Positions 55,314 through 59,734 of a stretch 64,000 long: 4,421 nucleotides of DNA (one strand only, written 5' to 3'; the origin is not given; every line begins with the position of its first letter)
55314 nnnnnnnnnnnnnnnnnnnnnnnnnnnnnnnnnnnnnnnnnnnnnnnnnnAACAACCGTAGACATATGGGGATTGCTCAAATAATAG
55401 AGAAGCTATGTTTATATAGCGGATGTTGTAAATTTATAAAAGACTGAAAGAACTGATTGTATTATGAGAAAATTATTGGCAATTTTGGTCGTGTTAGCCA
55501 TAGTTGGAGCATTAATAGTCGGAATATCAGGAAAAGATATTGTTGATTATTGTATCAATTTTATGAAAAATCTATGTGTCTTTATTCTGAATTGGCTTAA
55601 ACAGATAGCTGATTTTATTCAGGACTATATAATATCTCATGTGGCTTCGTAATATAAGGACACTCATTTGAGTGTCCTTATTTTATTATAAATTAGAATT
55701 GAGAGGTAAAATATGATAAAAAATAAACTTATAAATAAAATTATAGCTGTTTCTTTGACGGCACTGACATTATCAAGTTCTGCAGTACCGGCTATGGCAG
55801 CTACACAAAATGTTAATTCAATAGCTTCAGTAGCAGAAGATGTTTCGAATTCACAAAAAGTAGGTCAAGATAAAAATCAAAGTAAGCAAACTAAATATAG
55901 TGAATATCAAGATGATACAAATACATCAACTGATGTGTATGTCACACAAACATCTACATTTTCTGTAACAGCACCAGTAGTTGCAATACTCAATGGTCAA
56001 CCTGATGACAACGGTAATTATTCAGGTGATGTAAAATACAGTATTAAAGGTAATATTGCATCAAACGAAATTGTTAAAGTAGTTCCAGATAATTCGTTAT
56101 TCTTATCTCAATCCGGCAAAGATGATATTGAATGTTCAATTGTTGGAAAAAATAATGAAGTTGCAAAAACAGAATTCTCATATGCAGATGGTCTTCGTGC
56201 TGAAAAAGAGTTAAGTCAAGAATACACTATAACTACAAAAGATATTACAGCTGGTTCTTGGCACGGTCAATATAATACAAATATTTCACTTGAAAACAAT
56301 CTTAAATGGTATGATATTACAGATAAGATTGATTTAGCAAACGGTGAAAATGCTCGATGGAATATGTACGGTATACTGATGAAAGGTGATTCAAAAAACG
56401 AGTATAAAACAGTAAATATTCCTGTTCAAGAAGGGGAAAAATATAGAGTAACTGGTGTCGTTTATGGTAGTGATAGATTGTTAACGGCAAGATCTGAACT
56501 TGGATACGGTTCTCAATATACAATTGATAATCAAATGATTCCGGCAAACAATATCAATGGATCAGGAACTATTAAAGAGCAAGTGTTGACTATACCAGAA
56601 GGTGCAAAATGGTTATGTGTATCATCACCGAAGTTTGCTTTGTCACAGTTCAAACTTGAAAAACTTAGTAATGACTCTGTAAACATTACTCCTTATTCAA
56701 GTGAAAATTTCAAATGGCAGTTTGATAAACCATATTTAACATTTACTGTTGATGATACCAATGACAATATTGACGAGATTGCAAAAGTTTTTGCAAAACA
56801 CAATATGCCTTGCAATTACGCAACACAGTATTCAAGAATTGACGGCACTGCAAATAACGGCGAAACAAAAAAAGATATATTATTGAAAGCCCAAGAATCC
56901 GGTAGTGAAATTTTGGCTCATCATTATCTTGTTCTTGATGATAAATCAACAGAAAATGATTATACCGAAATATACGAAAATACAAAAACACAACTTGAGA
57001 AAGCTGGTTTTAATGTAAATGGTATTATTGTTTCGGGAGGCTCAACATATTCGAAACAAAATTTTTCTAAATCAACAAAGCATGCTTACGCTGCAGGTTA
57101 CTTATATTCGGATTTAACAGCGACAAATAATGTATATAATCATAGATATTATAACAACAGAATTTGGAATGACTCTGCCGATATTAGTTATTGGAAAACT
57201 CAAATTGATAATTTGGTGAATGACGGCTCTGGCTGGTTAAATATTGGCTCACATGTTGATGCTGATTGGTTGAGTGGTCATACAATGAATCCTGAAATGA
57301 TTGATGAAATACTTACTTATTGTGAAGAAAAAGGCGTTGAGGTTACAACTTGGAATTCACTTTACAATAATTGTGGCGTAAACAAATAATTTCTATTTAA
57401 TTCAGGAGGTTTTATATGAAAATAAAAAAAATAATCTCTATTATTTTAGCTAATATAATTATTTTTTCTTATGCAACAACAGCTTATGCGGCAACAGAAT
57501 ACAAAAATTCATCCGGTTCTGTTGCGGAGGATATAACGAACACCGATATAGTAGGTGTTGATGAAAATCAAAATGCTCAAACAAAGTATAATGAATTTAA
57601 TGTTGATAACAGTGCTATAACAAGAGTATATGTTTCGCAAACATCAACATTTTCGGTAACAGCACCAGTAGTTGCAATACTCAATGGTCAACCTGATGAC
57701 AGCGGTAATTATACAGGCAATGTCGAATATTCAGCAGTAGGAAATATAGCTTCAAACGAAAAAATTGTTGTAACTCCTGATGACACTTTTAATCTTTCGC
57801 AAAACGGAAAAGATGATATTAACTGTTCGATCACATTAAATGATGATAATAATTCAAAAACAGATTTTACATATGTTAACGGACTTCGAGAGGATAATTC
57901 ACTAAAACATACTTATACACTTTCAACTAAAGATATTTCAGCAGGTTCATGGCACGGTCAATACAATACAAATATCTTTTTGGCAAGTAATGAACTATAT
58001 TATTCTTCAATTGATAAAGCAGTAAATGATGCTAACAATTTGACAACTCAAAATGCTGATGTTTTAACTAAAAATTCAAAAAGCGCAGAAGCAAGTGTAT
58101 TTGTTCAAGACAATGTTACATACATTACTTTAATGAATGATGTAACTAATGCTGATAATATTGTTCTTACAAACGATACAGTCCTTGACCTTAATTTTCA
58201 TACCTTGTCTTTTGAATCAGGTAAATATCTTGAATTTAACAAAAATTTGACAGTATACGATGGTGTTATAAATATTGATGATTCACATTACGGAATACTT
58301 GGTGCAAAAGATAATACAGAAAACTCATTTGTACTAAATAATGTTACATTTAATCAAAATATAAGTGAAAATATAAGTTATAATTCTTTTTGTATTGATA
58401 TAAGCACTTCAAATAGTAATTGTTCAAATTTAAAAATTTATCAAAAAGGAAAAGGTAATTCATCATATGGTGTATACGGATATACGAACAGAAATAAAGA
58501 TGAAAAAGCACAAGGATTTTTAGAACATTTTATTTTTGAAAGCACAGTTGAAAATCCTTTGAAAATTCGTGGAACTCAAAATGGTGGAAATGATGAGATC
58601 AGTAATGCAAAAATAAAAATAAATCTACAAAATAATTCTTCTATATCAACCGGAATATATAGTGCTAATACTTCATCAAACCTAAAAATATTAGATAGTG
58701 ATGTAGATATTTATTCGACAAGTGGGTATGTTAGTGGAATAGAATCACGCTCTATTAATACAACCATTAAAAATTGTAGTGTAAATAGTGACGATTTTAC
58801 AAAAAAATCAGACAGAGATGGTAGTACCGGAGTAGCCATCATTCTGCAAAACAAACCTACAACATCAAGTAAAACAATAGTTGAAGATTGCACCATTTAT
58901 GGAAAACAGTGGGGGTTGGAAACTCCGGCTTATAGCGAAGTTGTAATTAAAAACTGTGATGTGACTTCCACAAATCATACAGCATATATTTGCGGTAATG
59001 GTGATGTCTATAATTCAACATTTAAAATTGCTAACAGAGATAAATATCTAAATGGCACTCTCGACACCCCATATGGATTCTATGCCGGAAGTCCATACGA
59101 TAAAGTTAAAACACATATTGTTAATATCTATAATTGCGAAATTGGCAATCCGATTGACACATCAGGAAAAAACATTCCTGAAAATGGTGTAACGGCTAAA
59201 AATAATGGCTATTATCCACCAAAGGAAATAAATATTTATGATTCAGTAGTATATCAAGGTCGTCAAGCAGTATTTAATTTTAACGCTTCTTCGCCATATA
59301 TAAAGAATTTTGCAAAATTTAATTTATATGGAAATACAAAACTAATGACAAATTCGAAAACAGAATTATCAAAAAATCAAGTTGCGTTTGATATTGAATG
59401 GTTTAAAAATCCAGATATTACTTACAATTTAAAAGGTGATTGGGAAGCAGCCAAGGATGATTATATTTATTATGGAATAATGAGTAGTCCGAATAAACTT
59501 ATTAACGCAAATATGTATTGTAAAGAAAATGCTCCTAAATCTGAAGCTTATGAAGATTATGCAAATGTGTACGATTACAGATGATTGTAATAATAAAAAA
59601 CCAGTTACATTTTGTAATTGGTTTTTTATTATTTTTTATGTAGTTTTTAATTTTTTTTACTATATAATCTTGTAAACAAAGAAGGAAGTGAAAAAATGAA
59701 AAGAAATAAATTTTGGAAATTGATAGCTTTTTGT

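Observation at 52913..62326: Dedicated signal peptidase I embedded among four secreted paralogs that share a conserved mature N-terminal module: candidate TasA/SipW-like fibre or secretion system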

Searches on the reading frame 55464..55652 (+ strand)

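Call 3: search_protein_families(library=pfam, proteins=[window:55464-55652:+], max_evalue=0.1)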
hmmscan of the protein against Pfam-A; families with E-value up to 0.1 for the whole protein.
window:55464-55652:+ (62 aa): 0 families

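Call 4: search_protein_families(library=ncbifam, proteins=[window:55464-55652:+], max_evalue=0.1)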
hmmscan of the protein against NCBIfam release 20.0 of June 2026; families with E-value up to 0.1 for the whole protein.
window:55464-55652:+ (62 aa): 0 families

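Call 55: search_protein_families(library=phrogs, proteins=[window:55464-55652:+], max_evalue=0.01)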
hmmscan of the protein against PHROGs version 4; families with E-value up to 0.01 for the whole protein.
window:55464-55652:+ (62 aa): 1 family
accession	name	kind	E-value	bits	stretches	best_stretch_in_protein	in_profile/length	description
phrog_2682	-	unknown function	0.0087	17.9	0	1-21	1-21/52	-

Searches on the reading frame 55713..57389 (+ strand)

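Call 3: search_protein_families(library=pfam, proteins=[window:55713-57389:+], max_evalue=0.1)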
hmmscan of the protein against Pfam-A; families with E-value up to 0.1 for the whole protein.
window:55713-57389:+ (558 aa): 1 family
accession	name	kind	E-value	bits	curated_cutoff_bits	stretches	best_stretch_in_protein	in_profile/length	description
PF03464.20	eRF1_2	-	0.094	13.5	27.1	0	404-454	45-95/133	eRF1 domain 2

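Call 4: search_protein_families(library=ncbifam, proteins=[window:55713-57389:+], max_evalue=0.1)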
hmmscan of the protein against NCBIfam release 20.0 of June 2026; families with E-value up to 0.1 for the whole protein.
window:55713-57389:+ (558 aa): 0 families

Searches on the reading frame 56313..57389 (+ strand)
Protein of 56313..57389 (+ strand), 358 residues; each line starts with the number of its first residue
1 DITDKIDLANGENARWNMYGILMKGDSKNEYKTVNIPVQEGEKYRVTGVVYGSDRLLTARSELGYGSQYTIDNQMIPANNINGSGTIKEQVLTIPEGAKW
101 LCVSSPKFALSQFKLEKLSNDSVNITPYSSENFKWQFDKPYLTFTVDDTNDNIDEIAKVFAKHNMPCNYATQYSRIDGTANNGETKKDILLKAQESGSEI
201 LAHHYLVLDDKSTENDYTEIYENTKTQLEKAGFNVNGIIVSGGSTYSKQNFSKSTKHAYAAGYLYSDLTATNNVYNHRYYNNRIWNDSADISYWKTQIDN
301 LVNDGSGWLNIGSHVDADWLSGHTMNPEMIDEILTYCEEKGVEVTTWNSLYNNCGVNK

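Call 53: search_solved_structures(query=window:56313-57389:+, max_evalue=1)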
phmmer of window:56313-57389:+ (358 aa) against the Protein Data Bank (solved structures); distinct sequences matched with E-value up to 1: 1.
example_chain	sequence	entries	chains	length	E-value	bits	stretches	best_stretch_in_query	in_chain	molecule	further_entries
6ncy_A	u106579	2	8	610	0.94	11.8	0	167-227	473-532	Beta-glucuronidase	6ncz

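Call 55: search_protein_families(library=phrogs, proteins=[window:56313-57389:+], max_evalue=0.01)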
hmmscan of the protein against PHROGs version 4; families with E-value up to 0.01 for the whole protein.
window:56313-57389:+ (358 aa): 0 families

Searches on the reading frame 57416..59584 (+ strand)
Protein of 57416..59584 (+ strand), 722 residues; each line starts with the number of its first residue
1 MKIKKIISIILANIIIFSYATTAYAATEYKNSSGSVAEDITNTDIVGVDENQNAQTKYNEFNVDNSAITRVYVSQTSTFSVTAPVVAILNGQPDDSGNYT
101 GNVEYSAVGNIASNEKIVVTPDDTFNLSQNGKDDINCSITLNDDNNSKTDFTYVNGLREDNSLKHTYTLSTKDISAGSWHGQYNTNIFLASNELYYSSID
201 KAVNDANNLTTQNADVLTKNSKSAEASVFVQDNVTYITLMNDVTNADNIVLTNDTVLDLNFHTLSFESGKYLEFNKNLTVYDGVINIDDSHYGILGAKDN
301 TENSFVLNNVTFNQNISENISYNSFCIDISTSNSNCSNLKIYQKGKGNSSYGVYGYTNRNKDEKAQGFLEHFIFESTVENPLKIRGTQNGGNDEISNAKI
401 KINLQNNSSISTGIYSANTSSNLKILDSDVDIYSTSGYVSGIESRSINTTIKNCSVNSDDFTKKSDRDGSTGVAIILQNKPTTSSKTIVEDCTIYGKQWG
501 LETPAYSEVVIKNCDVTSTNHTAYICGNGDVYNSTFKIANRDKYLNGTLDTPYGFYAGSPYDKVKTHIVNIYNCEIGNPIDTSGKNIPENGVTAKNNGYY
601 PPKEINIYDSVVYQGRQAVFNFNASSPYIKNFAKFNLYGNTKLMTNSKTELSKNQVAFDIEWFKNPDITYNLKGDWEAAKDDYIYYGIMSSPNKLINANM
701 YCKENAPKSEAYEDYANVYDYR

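Call 3: search_protein_families(library=pfam, proteins=[window:57416-59584:+], max_evalue=0.1)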
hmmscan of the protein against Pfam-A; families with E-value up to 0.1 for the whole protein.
window:57416-59584:+ (722 aa): 1 family
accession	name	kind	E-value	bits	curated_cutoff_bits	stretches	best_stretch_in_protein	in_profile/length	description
PF09195.17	Endonuc-BglII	-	0.051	13.7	26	0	642-672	70-97/163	Restriction endonuclease BglII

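Call 4: search_protein_families(library=ncbifam, proteins=[window:57416-59584:+], max_evalue=0.1)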
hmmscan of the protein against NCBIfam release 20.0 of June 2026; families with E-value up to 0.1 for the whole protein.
window:57416-59584:+ (722 aa): 1 family
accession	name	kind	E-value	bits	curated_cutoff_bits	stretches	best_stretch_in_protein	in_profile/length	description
NF040942.2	hypo_ExtJ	equivalog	0.091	13.2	52.5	0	4-37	2-31/77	selenite/tellurite reduction operon protein ExtJ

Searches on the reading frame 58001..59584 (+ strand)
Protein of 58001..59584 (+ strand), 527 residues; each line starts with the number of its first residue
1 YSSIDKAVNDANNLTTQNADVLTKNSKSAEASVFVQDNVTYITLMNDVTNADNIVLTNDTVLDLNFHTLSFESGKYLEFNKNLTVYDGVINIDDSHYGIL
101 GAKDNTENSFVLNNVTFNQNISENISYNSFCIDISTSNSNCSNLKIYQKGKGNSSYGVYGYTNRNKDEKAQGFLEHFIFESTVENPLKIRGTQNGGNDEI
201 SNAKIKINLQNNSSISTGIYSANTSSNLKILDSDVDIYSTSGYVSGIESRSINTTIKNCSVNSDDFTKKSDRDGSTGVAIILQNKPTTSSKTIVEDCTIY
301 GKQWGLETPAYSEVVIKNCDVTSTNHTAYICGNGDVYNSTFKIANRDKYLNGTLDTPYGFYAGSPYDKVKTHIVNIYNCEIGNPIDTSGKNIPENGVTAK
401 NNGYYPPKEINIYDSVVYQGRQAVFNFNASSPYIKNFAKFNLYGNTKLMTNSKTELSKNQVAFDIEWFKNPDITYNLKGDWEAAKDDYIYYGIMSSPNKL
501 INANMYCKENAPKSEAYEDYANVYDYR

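Call 54: search_solved_structures(query=window:58001-59584:+, max_evalue=1)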
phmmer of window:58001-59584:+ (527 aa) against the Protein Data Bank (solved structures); distinct sequences matched with E-value up to 1: 1.
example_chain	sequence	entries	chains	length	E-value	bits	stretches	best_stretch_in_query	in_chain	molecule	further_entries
4f3y_A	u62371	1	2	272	0.33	13.1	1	273-356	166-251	Dihydrodipicolinate reductase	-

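Call 55: search_protein_families(library=phrogs, proteins=[window:58001-59584:+], max_evalue=0.01)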
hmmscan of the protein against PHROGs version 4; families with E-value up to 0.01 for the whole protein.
window:58001-59584:+ (527 aa): 0 families
